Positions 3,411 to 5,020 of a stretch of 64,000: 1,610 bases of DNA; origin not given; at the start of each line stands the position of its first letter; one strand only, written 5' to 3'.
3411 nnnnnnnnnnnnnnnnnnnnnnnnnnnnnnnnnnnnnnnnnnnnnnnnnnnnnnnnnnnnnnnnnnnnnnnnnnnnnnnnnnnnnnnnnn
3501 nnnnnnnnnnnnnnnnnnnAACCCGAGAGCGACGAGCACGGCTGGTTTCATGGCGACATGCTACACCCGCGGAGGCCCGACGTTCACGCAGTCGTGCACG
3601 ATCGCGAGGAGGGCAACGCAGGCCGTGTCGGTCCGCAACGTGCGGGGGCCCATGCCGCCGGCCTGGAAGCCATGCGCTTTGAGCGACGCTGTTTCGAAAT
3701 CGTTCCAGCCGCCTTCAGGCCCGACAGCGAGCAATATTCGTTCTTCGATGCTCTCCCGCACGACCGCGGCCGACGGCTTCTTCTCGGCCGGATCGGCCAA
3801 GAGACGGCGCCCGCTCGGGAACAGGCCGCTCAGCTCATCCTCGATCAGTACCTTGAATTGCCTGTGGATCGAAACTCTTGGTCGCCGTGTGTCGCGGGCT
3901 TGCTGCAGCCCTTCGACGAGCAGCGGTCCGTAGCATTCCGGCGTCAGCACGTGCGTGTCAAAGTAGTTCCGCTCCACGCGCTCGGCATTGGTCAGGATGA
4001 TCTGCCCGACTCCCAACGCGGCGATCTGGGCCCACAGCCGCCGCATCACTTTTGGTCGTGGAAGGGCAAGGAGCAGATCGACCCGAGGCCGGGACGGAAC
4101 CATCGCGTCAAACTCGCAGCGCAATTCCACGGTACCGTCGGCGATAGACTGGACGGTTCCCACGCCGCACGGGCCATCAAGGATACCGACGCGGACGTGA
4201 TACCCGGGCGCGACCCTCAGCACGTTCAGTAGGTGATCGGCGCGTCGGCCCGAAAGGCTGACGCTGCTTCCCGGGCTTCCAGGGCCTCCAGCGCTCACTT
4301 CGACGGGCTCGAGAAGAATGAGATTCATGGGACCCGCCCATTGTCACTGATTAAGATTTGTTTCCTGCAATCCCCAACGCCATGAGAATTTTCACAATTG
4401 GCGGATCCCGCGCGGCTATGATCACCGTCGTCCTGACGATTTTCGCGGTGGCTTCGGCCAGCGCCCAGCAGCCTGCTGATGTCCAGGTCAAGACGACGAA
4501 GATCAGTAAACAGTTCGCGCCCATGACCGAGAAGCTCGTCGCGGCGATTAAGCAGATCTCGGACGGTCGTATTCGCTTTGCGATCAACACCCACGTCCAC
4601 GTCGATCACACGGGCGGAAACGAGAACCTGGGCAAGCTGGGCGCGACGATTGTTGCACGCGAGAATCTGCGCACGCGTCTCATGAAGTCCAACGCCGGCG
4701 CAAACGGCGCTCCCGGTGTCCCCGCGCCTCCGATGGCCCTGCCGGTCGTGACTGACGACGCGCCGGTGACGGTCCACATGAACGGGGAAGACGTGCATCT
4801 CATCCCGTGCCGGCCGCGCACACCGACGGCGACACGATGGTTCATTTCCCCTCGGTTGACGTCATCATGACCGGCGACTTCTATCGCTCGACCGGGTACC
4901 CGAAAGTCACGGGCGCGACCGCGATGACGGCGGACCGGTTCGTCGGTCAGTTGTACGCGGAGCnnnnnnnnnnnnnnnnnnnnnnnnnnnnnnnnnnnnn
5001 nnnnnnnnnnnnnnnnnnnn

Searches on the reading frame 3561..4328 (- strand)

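Call 72: search_protein_families(library=pfam, proteins=[window:3561-4328:-], max_evalue=0.001)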
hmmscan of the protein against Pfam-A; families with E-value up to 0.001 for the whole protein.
window:3561-4328:- (255 aa): 1 family
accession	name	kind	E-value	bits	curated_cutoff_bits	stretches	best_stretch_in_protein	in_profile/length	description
PF04452.19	Methyltrans_RNA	-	1.1e-28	100.4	23.9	1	81-244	4-164/165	RNA methyltransferase domain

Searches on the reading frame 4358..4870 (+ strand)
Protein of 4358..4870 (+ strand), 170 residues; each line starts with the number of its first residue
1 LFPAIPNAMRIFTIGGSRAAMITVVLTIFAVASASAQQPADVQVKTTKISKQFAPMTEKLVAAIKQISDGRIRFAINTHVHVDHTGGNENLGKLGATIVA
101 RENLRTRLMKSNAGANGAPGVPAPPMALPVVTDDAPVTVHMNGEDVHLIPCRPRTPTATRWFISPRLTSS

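Call 72: search_protein_families(library=pfam, proteins=[window:4358-4870:+], max_evalue=0.001)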
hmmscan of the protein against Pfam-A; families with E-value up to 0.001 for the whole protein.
window:4358-4870:+ (170 aa): 1 family
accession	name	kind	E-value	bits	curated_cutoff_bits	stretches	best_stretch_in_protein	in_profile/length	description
PF00753.33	Lactamase_B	-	5.1e-07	30.3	22.7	1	62-157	34-133/196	Metallo-beta-lactamase superfamily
